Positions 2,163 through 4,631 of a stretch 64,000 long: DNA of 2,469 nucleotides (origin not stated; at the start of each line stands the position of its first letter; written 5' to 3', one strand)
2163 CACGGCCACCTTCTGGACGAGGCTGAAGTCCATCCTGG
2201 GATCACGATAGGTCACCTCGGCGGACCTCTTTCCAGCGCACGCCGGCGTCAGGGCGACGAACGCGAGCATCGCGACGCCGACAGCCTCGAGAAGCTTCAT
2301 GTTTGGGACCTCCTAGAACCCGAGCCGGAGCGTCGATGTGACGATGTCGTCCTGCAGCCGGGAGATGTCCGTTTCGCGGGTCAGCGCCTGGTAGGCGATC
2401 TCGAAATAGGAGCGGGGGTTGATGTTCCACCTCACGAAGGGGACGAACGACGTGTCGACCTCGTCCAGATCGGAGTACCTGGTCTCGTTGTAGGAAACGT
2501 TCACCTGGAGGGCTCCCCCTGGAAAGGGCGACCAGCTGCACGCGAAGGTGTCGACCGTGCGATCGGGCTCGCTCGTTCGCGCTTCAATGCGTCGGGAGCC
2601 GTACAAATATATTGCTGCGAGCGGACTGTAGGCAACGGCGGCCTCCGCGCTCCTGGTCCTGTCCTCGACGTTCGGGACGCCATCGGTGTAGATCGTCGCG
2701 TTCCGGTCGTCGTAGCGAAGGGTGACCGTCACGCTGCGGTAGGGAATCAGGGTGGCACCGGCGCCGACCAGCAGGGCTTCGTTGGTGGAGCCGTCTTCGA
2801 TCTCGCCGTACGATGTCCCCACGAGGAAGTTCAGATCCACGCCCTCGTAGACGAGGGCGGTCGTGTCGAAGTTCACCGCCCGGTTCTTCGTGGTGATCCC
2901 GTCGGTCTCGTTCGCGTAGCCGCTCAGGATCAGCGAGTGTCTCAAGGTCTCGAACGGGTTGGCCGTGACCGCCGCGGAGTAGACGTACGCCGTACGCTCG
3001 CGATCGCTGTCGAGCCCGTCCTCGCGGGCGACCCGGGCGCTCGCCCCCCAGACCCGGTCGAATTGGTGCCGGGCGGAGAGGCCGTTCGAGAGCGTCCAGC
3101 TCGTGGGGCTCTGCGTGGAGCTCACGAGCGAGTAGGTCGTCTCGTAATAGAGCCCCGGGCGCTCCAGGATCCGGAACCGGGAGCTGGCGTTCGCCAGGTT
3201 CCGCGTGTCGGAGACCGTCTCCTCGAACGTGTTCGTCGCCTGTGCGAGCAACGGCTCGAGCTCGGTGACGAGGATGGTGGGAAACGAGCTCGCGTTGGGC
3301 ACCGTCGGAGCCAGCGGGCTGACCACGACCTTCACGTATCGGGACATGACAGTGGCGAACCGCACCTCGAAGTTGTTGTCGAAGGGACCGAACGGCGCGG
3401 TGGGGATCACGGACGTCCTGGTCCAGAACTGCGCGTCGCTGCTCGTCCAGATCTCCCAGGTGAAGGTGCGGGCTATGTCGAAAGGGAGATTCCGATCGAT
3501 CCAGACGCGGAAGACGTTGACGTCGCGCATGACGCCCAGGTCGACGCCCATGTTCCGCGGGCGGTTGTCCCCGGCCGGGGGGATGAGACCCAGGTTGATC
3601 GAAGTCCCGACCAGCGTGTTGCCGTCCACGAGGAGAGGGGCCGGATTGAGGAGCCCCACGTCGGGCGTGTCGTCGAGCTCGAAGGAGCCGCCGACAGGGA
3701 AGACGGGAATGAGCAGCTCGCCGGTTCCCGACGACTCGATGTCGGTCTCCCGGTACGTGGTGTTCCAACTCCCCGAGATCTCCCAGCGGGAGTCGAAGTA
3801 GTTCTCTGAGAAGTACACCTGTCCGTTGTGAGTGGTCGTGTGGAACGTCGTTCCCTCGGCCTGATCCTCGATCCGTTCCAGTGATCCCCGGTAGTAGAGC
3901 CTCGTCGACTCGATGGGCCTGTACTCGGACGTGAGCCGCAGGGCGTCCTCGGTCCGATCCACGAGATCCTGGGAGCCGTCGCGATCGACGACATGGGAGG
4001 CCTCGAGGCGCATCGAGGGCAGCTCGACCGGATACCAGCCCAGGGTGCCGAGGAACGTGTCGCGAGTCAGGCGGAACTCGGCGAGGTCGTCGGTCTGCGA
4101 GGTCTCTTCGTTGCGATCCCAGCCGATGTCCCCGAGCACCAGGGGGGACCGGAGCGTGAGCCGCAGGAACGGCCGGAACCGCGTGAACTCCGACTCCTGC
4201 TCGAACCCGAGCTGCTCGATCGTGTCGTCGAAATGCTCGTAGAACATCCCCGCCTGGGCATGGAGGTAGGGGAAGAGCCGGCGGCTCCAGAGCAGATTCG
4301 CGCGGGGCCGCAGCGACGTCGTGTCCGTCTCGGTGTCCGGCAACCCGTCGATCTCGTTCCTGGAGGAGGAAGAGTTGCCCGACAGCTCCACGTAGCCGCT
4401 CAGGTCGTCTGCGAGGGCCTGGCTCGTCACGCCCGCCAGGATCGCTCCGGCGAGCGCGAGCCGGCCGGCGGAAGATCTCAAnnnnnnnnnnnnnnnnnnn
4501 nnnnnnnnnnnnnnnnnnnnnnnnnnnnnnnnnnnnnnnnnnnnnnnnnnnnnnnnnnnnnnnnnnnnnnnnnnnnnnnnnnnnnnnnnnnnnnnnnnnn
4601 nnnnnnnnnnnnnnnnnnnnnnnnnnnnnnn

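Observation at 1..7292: Cytochrome / beta-propeller / 722-aa beta-barrel / CsgG-like lipoproteins / SurA-like module: candidate outer-membrane (possibly electron-conduit) assembly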

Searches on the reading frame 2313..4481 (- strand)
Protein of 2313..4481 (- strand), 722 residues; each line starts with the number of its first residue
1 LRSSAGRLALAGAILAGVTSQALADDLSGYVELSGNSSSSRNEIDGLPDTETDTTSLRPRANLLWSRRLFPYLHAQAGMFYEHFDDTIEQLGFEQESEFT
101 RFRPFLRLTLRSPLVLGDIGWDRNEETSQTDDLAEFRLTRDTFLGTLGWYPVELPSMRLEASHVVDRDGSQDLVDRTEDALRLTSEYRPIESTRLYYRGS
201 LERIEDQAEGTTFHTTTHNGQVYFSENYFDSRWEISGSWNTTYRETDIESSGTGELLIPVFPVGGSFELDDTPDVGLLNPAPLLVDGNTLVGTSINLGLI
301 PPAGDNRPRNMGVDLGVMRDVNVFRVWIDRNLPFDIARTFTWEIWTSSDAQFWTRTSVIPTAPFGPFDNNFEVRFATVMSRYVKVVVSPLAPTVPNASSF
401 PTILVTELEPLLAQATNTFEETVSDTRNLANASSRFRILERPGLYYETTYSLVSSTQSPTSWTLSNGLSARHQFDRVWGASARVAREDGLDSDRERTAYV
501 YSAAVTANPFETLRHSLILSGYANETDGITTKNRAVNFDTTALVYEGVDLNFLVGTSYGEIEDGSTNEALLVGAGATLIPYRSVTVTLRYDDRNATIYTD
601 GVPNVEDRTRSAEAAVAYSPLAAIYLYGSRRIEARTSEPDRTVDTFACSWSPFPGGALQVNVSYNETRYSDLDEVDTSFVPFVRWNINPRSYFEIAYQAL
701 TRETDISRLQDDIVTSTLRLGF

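Call 6: search_protein_families(library=pfam, proteins=[window:2313-4481:-], max_evalue=1)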
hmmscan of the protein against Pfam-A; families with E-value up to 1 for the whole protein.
window:2313-4481:- (722 aa): 1 family
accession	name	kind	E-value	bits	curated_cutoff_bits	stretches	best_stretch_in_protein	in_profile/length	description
PF22633.2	F5_F8_type_C_2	-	0.00031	21.7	27.8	1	305-385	16-91/91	NedA-like, galactose-binding domain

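Call 7: search_protein_families(library=ncbifam, proteins=[window:2313-4481:-], max_evalue=1)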
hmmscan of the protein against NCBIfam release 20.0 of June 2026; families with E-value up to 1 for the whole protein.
window:2313-4481:- (722 aa): 0 families

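Call 8: find_homologous_proteins(query=window:2313-4481:-, max_evalue=0.001)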
Query window:2313-4481:- (722 aa): 65 proteins with E <= 0.001 among 8000 candidates.
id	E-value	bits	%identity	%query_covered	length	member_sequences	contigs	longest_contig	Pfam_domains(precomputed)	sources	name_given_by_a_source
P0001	0.0e+0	1621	100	100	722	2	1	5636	-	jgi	-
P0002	0.0e+0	1246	75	100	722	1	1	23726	-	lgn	-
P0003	0.0e+0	1235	75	100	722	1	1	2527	-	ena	-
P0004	0.0e+0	1219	74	100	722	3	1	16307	-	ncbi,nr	ncbi:MAG TPA: hypothetical protein VFE84_13985 [Patescibacteria group bacterium]|nr:hypothetical pro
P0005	0.0e+0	1209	74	99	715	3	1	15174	-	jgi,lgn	jgi:hypothetical protein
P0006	0.0e+0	1208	74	98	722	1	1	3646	-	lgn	-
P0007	0.0e+0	1207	73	100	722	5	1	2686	-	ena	-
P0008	0.0e+0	1199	73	100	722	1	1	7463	-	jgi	jgi:hypothetical protein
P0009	0.0e+0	1199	75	97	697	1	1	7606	PF22633.4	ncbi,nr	ncbi:MAG TPA: hypothetical protein VFG76_05440, partial [Candidatus Polarisedimenticolia bacterium]|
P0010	0.0e+0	1197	72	97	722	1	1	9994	-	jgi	jgi:hypothetical protein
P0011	0.0e+0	1182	71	100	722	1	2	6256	-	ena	-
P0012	0.0e+0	1179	70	100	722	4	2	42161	-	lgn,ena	-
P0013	0.0e+0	1149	69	99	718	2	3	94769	-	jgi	jgi:hypothetical protein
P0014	0.0e+0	1147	69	99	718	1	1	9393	-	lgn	-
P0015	0.0e+0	1129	69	97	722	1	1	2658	-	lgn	-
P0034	5.0e-140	486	37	100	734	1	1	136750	-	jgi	jgi:hypothetical protein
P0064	1.1e-64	237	27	90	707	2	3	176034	-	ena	-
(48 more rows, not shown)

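Call 10: find_encoding_contigs(protein=P0034, flank=10000, max_places=2)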
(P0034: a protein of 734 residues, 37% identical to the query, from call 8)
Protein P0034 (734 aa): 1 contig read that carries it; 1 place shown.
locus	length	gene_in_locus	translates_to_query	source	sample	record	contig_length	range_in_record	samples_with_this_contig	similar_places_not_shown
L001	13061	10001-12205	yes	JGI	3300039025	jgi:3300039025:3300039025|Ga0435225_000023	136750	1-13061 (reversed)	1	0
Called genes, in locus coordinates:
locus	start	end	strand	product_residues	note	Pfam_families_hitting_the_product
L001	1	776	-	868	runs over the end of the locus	PF17900:Peptidase_M1_N, PF01433:Peptidase_M1, PF11838:ERAP1_C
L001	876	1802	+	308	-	PF00892:EamA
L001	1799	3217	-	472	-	PF03264:Cytochrom_NNT (weak), PF14522:Cytochrome_C7 (faint)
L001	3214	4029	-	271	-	PF01292:Ni_hydr_CYTB (weak)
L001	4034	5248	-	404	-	PF09699:Paired_CXXCH_1 (faint), PF14537:Cytochrom_c3_2 (faint), PF00684:DnaJ_CXXCXGXG (faint), PF03264:Cytochrom_NNT (faint), PF14522:Cytochrome_C7 (faint), PF22678:Cytochrom_c_NrfB-like (faint)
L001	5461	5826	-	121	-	PF00072:Response_reg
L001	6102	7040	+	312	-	-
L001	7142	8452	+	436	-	PF09699:Paired_CXXCH_1 (faint), PF14522:Cytochrome_C7 (faint), PF14537:Cytochrom_c3_2 (faint)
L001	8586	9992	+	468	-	PF21783:YNCE (weak)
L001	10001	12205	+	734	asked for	-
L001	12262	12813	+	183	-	PF05643:GNA1162-like, PF03783:CsgG (weak)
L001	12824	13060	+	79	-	?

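Call 11: find_encoding_contigs(protein=P0064, flank=10000, max_places=2)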
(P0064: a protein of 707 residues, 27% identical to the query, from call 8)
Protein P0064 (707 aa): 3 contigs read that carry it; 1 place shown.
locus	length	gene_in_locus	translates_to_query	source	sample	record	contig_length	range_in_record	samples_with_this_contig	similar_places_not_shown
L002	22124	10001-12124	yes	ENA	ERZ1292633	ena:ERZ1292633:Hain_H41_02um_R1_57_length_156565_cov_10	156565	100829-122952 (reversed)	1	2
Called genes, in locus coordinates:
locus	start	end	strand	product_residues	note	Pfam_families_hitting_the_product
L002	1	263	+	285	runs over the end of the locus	PF25063:ARM_TT21_C (weak), PF13414:TPR_11 (weak), PF00515:TPR_1 (weak), PF13432:TPR_16, PF13414:TPR_11 (weak), PF14559:TPR_19 (weak), PF00515:TPR_1, PF13181:TPR_8, +9 more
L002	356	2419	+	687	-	PF00515:TPR_1 (weak), PF13414:TPR_11, PF13424:TPR_12 (weak), PF13414:TPR_11, PF13432:TPR_16, PF13424:TPR_12, PF00515:TPR_1, PF13424:TPR_12, +20 more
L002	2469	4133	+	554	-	PF13424:TPR_12 (faint), PF07719:TPR_2 (faint), PF13181:TPR_8 (faint), PF13431:TPR_17 (faint), PF00515:TPR_1 (weak), PF13414:TPR_11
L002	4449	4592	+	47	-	-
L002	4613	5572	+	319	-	-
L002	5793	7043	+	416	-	PF22113:Mtrc-MtrF_II-IV_dom (faint), PF09699:Paired_CXXCH_1 (weak), PF14537:Cytochrom_c3_2 (faint)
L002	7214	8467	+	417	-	PF09699:Paired_CXXCH_1 (faint)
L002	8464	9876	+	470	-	PF10282:Lactonase (faint), PF21783:YNCE (weak), PF02239:Cytochrom_D1 (faint)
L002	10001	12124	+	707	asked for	-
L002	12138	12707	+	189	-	-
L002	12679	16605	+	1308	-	PF03160:Calx-beta, PF16132:DUF4843 (faint), PF03160:Calx-beta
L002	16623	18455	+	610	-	PF13623:SurA_N_2 (faint), PF13624:SurA_N_3 (faint), PF13145:Rotamase_2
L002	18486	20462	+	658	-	-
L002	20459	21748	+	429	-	-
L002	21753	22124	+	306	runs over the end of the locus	PF01436:NHL (faint), PF17170:DUF5128 (faint)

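Call 17: find_related_loci(query=A2, collection=genome_contigs, flank=10000)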
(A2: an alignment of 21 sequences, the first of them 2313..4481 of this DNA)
Query A2 (722 aa) in genome_contigs; peptide patterns used: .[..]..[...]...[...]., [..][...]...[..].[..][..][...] (x = any residue, [..] = any of these).
111 stretches matched a pattern; 78 encode a relative of the query (tblastn E <= 1e-3); 78 distinct loci.
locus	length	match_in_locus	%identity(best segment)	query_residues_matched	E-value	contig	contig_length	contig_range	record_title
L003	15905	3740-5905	74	1-722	0e+0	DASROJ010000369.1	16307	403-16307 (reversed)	MAG TPA_asm: Patescibacteria group bacterium isolate SMAG_U10265 k141_700097, whole genome shotgun sequence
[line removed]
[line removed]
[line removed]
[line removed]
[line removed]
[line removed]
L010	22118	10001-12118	36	22-722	3e-131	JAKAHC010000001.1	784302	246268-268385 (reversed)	MAG: Deltaproteobacteria bacterium isolate WY2.bin79 NODE_2_length_784302_cov_4.333317, whole genome shotgun sequence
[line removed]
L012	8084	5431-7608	35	3-722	1e-125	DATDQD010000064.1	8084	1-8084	MAG TPA_asm: Bacteroidota bacterium isolate SMAG_U7938 k141_2408143, whole genome shotgun sequence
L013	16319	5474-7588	35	20-722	5e-125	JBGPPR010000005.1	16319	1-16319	MAG: Thermodesulfovibrionia bacterium isolate OBJ1_062018_150_9 k141_2655925_length_16319_cov_9.0229, whole genome shotg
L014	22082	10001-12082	35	27-722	6e-122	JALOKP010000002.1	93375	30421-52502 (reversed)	MAG: Acidobacteria bacterium isolate Prado002 scaffold_160, whole genome shotgun sequence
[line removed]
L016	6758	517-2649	34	21-722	4e-120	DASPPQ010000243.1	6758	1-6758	MAG TPA_asm: Thermodesulfobacteriota bacterium isolate SMAG_U12177 k141_911985, whole genome shotgun sequence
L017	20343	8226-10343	33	22-722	9e-120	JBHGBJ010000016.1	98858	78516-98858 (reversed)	MAG: Thermodesulfobacteriota bacterium isolate SBS.BIN.12 SBSBIN12_contig_16, whole genome shotgun sequence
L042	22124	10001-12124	30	5-722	2e-97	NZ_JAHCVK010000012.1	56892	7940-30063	Geomobilimonas luticola strain JCM 17780 NODE_12_length_56892_cov_217.028514, whole genome shotgun sequence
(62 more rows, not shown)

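Call 26: predict_structure(alignment_id=A1)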
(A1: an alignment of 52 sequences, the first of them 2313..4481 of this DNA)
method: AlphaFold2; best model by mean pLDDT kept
length: 722 residues; sequences in the alignment: 52
mean_pLDDT: 88.3   pTM: 0.71
mean pLDDT of the five models: 88.3, 88.3, 84.5, 84.3, 81.9
residues with pLDDT >= 90: 416; 70-90: 275; 50-70: 25; < 50: 6
segments of 3 or more residues with pLDDT < 50: 19-22
pLDDT, mean of each block of 10 residues (from residue 1): 65 60 71 94 87 92 93 94 91 87 96 95 92 87 96 94 92 88 95 94 89 92 94 94 90 78 84 73 80 88 78 85 94 83 87 83 82 92 93 80 93 78 87 95 94 82 94 93 95 87 94 92 88 92 88 92 81 92 92 88 85 93 91 86 91 84 90 89 91 94 89 95 91
secondary structure, 60 per line:
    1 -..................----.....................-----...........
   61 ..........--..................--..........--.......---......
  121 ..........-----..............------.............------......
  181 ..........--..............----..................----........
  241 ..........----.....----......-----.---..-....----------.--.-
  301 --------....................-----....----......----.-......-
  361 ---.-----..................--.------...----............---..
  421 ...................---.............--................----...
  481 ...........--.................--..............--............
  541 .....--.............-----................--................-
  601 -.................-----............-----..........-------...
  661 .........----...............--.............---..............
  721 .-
elements in order (helices of 4 or more, strands of 3 or more residues): H2-19 E27-44 E50-70 E73-90 E93-102 E105-111 E115-130 E136-149 E156-168 E175-190 E193-206 E211-228 E233-250 E255-259 E264-269 H282-285 E309-328 H334-337 E342-347 E354-359 E370-387 E404-415 E419-439 E443-455 E458-473 E478-491 E494-510 E513-526 E529-545 E548-560 E566-581 E584-599 E602-618 E624-635 E641-650 E658-669 E674-688 E691-703 E707-721

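Call 41: search_protein_families(library=pfam, proteins=[L042:5910-6860:+, L042:13921-15693:+, L042:15885-17858:+, L042:17834-19147:+, L042:19114-20061:+, L042:4190-5620:+], max_evalue=0.01)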
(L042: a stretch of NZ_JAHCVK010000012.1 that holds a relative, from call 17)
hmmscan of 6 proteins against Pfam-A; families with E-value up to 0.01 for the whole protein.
L042:5910-6860:+ (316 aa): 2 families
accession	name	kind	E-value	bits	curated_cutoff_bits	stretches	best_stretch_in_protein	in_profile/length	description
PF01436.27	NHL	-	0.00041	20.7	20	0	239-257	2-20/28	NHL repeat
PF08450.18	SGL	-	0.0059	16.7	26.3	0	150-268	42-164/246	SMP-30/Gluconolactonase/LRE-like region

L042:13921-15693:+ (590 aa): 5 families
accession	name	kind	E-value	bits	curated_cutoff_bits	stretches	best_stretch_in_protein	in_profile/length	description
PF13145.12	Rotamase_2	-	1.2e-26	94.3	27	2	427-552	1-120/121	PPIC-type PPIASE domain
PF00639.27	Rotamase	-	1.6e-05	26.2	21.7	1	186-265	15-96/97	PPIC-type PPIASE domain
PF13623.11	SurA_N_2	-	0.00033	21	28.5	0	68-133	37-109/145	SurA-like N-terminal domain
PF13624.11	SurA_N_3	-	0.00066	20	27.2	0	71-136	37-110/162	SurA-like N-terminal domain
PF09312.16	SurA_N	-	0.0017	18.9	30.8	1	75-136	5-69/118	SurA N-terminal domain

L042:15885-17858:+ (657 aa): 7 families
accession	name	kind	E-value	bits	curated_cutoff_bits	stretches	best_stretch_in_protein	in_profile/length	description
PF09699.15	Paired_CXXCH_1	-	7.9e-154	499.6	20.6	13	372-410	1-39/41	Doubled CXXCH motif (Paired_CXXCH_1)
PF14537.11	Cytochrom_c3_2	-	2.8e-26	92.2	25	6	327-408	4-79/79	Cytochrome c3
PF14522.11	Cytochrome_C7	-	8.3e-26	90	24.8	4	515-577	6-67/67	Cytochrome c7 and related cytochrome c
PF22113.1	Mtrc-MtrF_II-IV_dom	-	2.5e-16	60.1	30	1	232-387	4-166/176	Outer membrane cytochrome MtrC/MtrF-like, domains II/IV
PF22678.1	Cytochrom_c_NrfB-like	-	2e-15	57.5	27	0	594-632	35-73/89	Cytochrome c-type protein NrfB-like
PF02085.21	Cytochrom_CIII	-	5e-14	52.9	22.9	0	207-264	47-101/101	Class III cytochrome C family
PF13435.11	Cytochrome_C554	-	4e-08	34.5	20.8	0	617-652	48-83/84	Cytochrome c554 and c-prime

L042:17834-19147:+ (437 aa): 5 families
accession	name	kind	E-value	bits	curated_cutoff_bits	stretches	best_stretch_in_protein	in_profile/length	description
PF09699.15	Paired_CXXCH_1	-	7.4e-88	288.4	20.6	8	118-156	1-39/41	Doubled CXXCH motif (Paired_CXXCH_1)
PF14522.11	Cytochrome_C7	-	3.1e-19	69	24.8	3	322-379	14-67/67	Cytochrome c7 and related cytochrome c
PF14537.11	Cytochrom_c3_2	-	2.6e-17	63.5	25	5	349-433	8-79/79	Cytochrome c3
PF02085.21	Cytochrom_CIII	-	4.8e-11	43.3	22.9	1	337-432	20-101/101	Class III cytochrome C family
PF22678.1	Cytochrom_c_NrfB-like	-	8.4e-05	23.4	27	0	318-377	30-89/89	Cytochrome c-type protein NrfB-like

L042:19114-20061:+ (315 aa): 4 families
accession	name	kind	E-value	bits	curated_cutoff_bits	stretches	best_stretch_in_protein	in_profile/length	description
PF01436.27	NHL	-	1.1e-13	50.9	20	1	284-309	1-26/28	NHL repeat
PF08450.18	SGL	-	0.00011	22.3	26.3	0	159-217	10-65/246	SMP-30/Gluconolactonase/LRE-like region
PF24684.1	Vgb_lyase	-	0.0024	17.1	50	1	60-268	15-211/290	Virginiamycin B lyase family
PF25021.1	TEN_NHL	-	0.0027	17.2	27.1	0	282-309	327-354/357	Teneurin NHL domain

L042:4190-5620:+ (476 aa): 4 families
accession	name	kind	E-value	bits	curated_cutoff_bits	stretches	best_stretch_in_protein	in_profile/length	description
PF02518.31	HATPase_c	-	6.1e-25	88.3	26.4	1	354-464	2-109/111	Histidine kinase-, DNA gyrase B-, and HSP90-like ATPase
PF00512.31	HisKA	-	1.2e-12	48.1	26.9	1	246-308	3-64/66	His Kinase A (phospho-acceptor) domain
PF00672.30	HAMP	-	4.1e-09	37.1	25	1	187-239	1-52/53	HAMP domain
PF13589.12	HATPase_c_3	-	0.0056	17.1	25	1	359-414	4-56/137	Histidine kinase-, DNA gyrase B-, and HSP90-like ATPase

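Call 46: search_protein_families(library=pfam, alignment_id=A1, max_evalue=0.01)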
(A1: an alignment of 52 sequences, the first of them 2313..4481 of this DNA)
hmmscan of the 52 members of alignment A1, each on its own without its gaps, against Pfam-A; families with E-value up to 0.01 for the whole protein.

A. member 1, window:2313-4481:- (722 aa): 1 family
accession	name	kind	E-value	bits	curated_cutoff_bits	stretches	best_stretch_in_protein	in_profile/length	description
PF22633.2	F5_F8_type_C_2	-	0.00031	21.7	27.8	1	305-385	16-91/91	NedA-like, galactose-binding domain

B. families by the number of members that match (of 52 scanned): 5 families
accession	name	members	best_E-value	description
PF22633.2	F5_F8_type_C_2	20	1e-05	NedA-like, galactose-binding domain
PF00754.31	F5_F8_type_C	5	0.00013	F5/8 type C domain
PF13505.12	OMP_b-brl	2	0.00035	Outer membrane protein beta-barrel domain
PF11854.14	MtrB_PioB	1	0.0025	Putative outer membrane beta-barrel porin, MtrB/PioB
PF07495.19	Y_Y_Y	1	0.0062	Y_Y_Y domain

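Call 75: search_solved_structures(query=A1, max_evalue=1)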
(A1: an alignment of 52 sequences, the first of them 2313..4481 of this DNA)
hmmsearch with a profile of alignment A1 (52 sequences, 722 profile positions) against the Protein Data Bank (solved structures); distinct sequences matched with E-value up to 1: 0.

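Call 80: search_protein_families(library=pfam, proteins=[L004:13826-15475:+], max_evalue=0.01)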
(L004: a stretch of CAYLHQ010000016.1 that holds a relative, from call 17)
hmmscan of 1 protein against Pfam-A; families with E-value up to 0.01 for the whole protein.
L004:13826-15475:+ (549 aa): 3 families
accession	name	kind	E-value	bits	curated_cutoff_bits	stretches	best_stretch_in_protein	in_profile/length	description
PF13145.12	Rotamase_2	-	7.7e-23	82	27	2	376-501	2-120/121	PPIC-type PPIASE domain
PF13624.11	SurA_N_3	-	0.00037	20.8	27.2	0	270-348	29-112/162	SurA-like N-terminal domain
PF00639.27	Rotamase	-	0.0065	17.9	21.7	0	135-201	16-84/97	PPIC-type PPIASE domain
